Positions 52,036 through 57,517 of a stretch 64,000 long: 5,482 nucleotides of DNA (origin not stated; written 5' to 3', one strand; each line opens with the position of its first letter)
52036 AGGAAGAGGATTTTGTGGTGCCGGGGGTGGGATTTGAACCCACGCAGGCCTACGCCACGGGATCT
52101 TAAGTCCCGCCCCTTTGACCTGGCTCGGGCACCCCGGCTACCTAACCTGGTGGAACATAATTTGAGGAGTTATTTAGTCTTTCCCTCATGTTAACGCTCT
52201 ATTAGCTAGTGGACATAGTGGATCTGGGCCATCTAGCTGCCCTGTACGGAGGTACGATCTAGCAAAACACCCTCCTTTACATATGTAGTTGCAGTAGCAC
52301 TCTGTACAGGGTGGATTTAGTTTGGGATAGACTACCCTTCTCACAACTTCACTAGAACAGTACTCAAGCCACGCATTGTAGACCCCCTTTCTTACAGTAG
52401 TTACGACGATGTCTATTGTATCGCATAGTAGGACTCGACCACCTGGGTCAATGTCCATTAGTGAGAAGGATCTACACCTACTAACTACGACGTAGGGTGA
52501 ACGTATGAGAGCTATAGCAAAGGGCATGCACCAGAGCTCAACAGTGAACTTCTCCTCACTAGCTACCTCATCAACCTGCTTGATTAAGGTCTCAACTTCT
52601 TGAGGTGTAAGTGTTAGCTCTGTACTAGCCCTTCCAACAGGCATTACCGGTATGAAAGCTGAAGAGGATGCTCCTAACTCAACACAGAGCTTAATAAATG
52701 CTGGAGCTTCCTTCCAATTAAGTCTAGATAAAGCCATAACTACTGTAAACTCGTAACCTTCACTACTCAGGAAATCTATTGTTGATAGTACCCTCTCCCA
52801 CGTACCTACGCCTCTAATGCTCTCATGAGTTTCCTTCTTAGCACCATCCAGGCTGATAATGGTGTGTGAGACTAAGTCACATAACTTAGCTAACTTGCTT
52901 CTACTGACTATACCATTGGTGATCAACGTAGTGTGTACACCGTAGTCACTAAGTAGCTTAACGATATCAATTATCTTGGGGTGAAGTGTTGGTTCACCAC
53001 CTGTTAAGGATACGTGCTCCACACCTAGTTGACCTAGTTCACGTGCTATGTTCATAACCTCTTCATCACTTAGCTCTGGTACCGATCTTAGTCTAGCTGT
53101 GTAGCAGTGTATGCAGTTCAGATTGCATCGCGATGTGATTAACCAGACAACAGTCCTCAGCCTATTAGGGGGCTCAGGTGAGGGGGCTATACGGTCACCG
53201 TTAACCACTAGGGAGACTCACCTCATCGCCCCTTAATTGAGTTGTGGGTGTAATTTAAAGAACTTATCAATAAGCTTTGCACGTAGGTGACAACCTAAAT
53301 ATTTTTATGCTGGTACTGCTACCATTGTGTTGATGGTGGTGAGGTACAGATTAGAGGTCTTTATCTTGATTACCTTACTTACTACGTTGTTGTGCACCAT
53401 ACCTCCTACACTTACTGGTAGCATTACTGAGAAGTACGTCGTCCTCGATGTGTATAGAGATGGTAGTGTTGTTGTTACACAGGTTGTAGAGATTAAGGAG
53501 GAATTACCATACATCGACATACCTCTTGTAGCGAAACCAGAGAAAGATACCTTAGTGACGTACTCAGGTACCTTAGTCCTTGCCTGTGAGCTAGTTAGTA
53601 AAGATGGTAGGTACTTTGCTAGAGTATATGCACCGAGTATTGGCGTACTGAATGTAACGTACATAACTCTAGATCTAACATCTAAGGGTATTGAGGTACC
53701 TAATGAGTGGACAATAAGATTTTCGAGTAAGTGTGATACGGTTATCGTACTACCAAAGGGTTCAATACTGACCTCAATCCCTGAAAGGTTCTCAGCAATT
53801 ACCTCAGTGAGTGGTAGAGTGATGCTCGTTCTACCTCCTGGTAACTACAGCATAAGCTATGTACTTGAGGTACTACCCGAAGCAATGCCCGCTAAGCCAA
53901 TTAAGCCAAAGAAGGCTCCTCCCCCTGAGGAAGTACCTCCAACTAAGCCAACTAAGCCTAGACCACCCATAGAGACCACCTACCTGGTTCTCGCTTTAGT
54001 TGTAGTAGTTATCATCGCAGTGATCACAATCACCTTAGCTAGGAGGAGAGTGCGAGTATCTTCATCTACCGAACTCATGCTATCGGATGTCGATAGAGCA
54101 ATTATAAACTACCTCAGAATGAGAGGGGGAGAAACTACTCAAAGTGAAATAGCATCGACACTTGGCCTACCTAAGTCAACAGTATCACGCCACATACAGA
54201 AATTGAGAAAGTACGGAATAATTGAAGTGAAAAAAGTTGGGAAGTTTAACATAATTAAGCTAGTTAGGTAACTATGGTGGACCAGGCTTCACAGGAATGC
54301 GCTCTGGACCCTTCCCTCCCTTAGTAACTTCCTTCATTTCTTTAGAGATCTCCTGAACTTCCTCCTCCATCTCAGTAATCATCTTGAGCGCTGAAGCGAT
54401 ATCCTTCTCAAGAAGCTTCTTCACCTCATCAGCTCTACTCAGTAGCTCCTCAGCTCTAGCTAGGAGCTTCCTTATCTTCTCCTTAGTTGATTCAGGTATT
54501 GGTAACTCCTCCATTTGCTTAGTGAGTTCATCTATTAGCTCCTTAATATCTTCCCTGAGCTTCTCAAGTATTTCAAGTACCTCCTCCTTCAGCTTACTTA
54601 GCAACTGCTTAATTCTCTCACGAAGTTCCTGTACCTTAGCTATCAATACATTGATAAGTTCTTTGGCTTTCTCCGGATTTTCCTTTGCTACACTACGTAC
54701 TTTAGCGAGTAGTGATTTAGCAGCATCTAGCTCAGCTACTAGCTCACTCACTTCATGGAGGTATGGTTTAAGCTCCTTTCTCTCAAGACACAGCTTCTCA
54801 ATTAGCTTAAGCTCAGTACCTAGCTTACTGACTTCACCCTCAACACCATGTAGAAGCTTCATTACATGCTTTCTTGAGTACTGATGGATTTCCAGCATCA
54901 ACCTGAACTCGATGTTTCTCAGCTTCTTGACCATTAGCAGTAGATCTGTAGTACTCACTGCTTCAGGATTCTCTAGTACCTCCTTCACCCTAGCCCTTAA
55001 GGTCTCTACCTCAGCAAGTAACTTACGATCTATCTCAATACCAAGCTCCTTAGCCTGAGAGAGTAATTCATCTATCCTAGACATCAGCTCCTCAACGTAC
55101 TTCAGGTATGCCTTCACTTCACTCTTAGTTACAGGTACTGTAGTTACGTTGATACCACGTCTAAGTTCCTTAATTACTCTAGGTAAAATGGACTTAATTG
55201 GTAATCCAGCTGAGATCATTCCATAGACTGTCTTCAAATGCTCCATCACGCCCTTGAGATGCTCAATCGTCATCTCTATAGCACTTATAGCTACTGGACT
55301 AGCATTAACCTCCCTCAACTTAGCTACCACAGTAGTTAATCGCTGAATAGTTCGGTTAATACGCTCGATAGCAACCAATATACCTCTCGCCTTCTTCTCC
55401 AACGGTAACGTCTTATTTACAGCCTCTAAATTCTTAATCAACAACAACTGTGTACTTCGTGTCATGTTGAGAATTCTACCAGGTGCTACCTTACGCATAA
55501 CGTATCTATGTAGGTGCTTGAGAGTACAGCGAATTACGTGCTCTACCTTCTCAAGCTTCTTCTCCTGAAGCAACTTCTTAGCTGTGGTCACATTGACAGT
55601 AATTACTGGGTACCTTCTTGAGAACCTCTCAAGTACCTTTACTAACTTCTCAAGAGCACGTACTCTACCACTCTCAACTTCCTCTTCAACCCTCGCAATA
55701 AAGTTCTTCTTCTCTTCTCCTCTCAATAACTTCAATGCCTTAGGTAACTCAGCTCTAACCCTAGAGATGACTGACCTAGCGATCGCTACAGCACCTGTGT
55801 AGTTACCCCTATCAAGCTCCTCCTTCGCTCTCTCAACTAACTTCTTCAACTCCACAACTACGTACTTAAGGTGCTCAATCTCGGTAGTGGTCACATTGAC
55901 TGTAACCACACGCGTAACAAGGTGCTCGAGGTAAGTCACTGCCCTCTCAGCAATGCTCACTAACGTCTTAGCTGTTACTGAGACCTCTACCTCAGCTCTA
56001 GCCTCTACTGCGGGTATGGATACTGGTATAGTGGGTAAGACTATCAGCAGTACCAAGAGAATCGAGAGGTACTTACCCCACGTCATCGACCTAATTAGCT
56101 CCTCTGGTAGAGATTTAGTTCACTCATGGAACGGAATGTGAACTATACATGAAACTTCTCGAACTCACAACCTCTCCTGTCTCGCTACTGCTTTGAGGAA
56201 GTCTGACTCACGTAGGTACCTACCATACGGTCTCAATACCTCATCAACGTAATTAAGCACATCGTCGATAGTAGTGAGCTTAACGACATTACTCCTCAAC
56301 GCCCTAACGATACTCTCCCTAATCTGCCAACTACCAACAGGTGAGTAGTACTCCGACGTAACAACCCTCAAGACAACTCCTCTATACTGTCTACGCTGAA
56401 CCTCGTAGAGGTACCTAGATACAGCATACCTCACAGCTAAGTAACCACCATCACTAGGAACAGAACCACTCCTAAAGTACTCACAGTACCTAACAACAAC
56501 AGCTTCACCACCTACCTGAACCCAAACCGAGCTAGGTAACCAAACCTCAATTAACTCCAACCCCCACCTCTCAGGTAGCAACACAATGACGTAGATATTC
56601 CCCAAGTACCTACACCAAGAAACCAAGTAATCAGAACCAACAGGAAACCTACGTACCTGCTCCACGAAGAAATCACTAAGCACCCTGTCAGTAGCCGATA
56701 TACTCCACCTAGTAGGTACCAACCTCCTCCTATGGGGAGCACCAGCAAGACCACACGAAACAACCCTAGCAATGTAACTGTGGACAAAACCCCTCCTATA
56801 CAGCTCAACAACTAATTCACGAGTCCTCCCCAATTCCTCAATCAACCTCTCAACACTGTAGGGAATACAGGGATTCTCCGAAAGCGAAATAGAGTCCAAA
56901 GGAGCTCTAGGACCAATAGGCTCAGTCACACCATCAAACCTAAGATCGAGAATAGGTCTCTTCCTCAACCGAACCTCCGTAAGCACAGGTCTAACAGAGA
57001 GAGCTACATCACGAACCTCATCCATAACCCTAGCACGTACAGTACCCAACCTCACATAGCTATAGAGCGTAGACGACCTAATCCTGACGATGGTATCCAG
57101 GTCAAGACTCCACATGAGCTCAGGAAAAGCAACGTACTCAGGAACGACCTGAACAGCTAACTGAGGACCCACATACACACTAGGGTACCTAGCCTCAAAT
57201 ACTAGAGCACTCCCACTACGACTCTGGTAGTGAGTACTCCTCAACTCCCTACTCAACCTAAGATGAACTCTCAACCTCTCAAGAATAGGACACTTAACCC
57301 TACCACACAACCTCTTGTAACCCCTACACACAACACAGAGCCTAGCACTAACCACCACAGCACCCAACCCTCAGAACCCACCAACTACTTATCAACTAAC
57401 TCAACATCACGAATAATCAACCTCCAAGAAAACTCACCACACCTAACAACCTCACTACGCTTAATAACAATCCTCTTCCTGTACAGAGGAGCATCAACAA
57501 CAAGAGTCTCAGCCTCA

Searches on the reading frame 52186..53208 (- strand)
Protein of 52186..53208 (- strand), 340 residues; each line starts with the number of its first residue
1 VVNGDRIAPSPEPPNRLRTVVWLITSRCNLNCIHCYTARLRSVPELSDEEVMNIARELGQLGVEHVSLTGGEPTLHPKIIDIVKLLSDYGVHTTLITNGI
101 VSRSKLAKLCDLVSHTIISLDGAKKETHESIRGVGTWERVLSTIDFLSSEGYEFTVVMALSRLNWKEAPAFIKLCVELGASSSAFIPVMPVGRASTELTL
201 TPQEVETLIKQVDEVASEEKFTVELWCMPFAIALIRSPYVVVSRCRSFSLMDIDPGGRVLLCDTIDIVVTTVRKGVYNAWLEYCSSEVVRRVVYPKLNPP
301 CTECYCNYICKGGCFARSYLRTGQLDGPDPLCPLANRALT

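Call 62: search_protein_families(library=ncbifam, proteins=[window:52186-53208:-], max_evalue=0.00001)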
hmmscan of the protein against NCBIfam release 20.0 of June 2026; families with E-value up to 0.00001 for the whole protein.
window:52186-53208:- (340 aa): 68 families (the best 25 are shown)
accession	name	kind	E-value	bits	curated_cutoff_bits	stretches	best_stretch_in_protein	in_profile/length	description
TIGR04545.1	rSAM_ahbD_hemeb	equivalog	4.9e-34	118.3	500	1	20-235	2-224/339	heme b synthase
TIGR03962.1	mycofact_rSAM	equivalog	6e-31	107.9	265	1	20-335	14-334/339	mycofactocin radical SAM maturase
TIGR04053.2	TIGR04053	equivalog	8.8e-31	107.5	395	1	19-224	9-222/366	TIGR04053 family radical SAM/SPASM domain-containing protein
TIGR04251.1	SCM_rSAM_ScmF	equivalog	1.2e-30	107.1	400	1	17-333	3-340/353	SynChlorMet cassette radical SAM/SPASM protein ScmF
TIGR04055.1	rSAM_NirJ2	equivalog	5.3e-29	101.8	500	1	20-332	2-322/326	putative heme d1 biosynthesis radical SAM protein NirJ2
NF045574.1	sacti_mat_StsB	exception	6.4e-28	97.8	625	1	15-169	93-250/466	StsB family radical SAM/SPASM domain sactipeptide maturase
TIGR04303.1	GeoRSP_rSAM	equivalog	3.1e-27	96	400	1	19-332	6-324/325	GeoRSP system radical SAM/SPASM protein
NF050035.1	rSAM_WgK_link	exception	9.7e-27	93.9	650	1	23-229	14-226/367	radical SAM/SPASM peptide maturase WgkB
TIGR02109.1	PQQ_syn_pqqE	equivalog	1.2e-26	93.5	381.35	1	23-335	12-333/358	pyrroloquinoline quinone biosynthesis protein PqqE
TIGR04051.1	rSAM_NirJ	equivalog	2.5e-25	89.2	515.45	1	20-180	4-168/354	heme d1 biosynthesis radical SAM protein NirJ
TIGR04546.1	rSAM_ahbC_deAc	equivalog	5.8e-25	87.9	650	1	19-196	40-221/390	12,18-didecarboxysiroheme deacetylase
TIGR02668.1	moaA_archaeal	equivalog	1.2e-24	86.8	325.25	1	22-220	14-218/303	GTP 3',8-cyclase MoaA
TIGR02666.1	moaA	equivalog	1e-23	83.8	284.05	1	24-216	16-220/336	GTP 3',8-cyclase MoaA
NF049973.1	radical_Rv1681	equivalog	1.8e-23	83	380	1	17-201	70-262/326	Rv1681 family radical SAM protein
TIGR04103.1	rSAM_nif11_3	equivalog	4.1e-22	78.4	725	1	16-216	3-208/412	nif11-class peptide radical SAM maturase 3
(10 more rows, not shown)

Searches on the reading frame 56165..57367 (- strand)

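Call 4: search_protein_families(library=pfam, proteins=[window:56165-57367:-], max_evalue=0.1)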
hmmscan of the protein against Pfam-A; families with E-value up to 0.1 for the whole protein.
window:56165-57367:- (400 aa): 2 families
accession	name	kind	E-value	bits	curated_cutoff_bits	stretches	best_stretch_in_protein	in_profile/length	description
PF04894.17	Nre_N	-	7.9e-68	229.6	25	1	20-282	1-269/270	Archaeal Nre, N-terminal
PF04895.17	Nre_C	-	2.5e-20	72.8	27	1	301-400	8-107/110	Archaeal Nre, C-terminal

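Call 62: search_protein_families(library=ncbifam, proteins=[window:56165-57367:-], max_evalue=0.00001)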
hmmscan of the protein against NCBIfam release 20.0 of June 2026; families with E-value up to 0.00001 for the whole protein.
window:56165-57367:- (400 aa): 1 family
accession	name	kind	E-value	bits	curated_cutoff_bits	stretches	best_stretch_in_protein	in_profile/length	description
NF041387.1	DNArepr_NreA_Halo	equivalog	5.7e-51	173.8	700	1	47-379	50-394/417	DNA repair protein NreA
